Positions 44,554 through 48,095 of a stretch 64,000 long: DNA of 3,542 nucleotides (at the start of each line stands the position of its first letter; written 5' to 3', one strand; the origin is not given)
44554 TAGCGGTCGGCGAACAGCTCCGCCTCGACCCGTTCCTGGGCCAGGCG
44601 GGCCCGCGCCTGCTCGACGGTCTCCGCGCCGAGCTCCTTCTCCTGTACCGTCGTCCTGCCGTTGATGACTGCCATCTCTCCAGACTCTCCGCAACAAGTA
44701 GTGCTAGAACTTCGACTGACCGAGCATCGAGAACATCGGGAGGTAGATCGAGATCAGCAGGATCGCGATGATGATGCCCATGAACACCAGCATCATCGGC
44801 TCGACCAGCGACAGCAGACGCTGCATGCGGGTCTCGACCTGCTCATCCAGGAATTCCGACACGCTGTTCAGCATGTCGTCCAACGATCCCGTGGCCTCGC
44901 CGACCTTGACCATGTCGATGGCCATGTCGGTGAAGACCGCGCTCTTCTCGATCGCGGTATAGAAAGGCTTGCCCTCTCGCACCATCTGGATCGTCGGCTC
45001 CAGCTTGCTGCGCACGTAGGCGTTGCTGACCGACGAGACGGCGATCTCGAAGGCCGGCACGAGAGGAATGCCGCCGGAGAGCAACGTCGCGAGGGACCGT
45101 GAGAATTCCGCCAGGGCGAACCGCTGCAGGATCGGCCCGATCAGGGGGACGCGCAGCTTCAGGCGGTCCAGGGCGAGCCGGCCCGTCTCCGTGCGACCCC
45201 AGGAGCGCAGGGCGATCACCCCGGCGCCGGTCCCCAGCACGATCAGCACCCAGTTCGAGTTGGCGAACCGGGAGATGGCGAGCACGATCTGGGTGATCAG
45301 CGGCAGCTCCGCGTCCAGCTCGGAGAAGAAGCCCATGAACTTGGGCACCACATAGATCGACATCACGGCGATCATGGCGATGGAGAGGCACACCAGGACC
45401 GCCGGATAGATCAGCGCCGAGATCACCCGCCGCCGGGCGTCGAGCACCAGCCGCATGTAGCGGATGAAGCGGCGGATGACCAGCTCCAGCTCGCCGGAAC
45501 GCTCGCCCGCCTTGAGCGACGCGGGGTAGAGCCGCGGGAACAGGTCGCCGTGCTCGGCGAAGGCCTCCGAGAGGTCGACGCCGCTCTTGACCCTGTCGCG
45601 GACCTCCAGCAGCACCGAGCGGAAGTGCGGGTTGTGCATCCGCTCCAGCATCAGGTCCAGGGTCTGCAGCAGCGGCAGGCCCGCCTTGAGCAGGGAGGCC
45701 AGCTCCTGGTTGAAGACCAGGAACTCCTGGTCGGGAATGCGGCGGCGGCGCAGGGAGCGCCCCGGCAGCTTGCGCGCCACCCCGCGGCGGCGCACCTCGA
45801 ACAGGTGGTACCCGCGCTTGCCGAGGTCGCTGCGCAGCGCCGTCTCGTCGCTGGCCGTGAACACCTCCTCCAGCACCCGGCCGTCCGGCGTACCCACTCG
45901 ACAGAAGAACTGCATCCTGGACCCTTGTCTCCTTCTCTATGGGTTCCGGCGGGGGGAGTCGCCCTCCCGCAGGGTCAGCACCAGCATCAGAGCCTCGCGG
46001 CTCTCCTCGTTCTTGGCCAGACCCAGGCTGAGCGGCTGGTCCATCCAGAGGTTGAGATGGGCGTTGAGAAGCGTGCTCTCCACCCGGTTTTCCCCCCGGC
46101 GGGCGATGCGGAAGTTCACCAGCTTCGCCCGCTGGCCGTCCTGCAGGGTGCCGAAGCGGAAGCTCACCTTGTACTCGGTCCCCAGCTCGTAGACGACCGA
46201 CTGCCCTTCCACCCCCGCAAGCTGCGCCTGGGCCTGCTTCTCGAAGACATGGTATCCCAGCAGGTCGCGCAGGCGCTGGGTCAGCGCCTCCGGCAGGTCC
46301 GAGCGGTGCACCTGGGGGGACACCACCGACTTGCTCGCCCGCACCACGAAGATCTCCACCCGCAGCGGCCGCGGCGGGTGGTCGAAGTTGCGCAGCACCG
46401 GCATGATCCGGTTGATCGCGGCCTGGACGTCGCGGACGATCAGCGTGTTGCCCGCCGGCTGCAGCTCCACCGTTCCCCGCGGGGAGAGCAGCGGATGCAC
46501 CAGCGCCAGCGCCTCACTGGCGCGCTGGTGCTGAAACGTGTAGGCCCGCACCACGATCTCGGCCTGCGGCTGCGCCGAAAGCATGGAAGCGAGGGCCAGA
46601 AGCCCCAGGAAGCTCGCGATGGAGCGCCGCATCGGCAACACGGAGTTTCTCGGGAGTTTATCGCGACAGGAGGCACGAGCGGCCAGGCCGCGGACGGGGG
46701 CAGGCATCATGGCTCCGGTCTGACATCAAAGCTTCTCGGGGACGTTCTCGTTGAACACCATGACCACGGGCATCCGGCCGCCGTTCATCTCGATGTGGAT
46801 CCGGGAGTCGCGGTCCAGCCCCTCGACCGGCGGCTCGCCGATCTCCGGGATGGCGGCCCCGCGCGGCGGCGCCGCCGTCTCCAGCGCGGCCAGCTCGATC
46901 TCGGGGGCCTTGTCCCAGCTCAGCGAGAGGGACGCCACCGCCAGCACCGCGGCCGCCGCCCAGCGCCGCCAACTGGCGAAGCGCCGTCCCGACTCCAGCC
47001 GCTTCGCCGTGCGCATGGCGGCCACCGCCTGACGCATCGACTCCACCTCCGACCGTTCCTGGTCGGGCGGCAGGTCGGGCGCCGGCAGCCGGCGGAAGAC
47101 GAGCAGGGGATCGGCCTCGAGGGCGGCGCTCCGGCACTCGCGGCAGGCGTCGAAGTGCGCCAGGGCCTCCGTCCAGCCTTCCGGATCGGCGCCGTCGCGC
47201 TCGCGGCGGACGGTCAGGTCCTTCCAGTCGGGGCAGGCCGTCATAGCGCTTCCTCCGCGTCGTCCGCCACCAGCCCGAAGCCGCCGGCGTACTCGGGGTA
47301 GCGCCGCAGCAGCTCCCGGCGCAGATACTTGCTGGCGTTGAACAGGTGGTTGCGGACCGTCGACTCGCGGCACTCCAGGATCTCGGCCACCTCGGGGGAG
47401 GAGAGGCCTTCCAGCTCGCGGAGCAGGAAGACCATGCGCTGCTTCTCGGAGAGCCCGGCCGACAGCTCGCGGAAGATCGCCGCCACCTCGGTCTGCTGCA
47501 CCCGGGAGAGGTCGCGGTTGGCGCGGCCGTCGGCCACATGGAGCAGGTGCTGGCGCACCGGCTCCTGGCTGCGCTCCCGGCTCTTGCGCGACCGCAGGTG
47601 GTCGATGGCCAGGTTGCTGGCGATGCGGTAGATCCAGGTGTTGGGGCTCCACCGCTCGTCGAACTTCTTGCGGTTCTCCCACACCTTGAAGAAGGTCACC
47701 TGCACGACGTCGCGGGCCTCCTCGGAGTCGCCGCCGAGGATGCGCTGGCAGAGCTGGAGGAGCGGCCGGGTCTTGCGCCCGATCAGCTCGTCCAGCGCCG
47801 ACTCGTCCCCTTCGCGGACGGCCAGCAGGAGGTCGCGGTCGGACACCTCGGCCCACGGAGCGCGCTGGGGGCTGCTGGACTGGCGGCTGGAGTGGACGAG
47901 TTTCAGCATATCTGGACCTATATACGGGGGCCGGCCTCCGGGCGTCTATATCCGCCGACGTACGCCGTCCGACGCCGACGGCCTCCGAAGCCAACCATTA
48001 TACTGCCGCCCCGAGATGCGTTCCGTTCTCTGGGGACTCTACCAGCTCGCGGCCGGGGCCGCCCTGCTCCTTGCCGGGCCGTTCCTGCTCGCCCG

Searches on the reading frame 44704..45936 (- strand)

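Call 97: search_protein_families(library=pfam, proteins=[window:44704-45936:-], max_evalue=0.00001)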
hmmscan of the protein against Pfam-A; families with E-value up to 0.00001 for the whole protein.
window:44704-45936:- (410 aa): 1 family
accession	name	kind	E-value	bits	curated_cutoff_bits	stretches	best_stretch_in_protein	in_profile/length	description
PF00482.28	T2SSF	-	3.7e-57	192.1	25.2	2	278-400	1-125/125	Type II secretion system (T2SS), protein F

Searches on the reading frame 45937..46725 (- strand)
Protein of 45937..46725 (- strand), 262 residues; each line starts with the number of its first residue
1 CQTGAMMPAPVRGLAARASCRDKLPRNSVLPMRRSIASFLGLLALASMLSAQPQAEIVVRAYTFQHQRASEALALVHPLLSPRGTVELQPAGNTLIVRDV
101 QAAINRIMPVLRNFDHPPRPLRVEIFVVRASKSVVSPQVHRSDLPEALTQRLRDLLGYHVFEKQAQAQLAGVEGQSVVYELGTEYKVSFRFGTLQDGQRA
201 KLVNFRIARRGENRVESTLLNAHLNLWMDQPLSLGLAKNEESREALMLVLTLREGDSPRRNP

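Call 98: search_protein_families(library=pfam, proteins=[window:45937-46725:-], max_evalue=0.00001)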
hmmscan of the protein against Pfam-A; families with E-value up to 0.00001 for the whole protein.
window:45937-46725:- (262 aa): 1 family
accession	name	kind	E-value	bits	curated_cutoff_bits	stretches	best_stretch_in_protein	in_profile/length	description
PF03958.22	Secretin_N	-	1.7e-08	35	28.2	1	59-119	1-68/69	Bacterial type II/III secretion system short domain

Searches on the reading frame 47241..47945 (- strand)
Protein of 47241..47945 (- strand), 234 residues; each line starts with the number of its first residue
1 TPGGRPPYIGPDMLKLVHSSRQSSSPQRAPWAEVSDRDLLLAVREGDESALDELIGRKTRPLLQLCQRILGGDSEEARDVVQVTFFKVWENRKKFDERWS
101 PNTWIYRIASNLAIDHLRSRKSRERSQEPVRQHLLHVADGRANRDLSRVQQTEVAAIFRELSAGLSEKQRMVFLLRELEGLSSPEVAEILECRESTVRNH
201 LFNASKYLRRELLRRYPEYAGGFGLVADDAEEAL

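Call 98: search_protein_families(library=pfam, proteins=[window:47241-47945:-], max_evalue=0.00001)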
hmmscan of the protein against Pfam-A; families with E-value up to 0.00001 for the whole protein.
window:47241-47945:- (234 aa): 4 families
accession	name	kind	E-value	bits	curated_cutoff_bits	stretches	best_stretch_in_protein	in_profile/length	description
PF04542.20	Sigma70_r2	-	1.5e-16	60.4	24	1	59-122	6-70/71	Sigma-70 region 2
PF08281.18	Sigma70_r4_2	-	6.7e-15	54.9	25.7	1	158-206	4-52/54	Sigma-70, region 4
PF07638.17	Sigma70_ECF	-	1.1e-09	38.9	21.1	1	38-212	6-183/185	ECF sigma factor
PF04545.22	Sigma70_r4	-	3.1e-06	27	24.1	1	163-209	3-49/50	Sigma-70, region 4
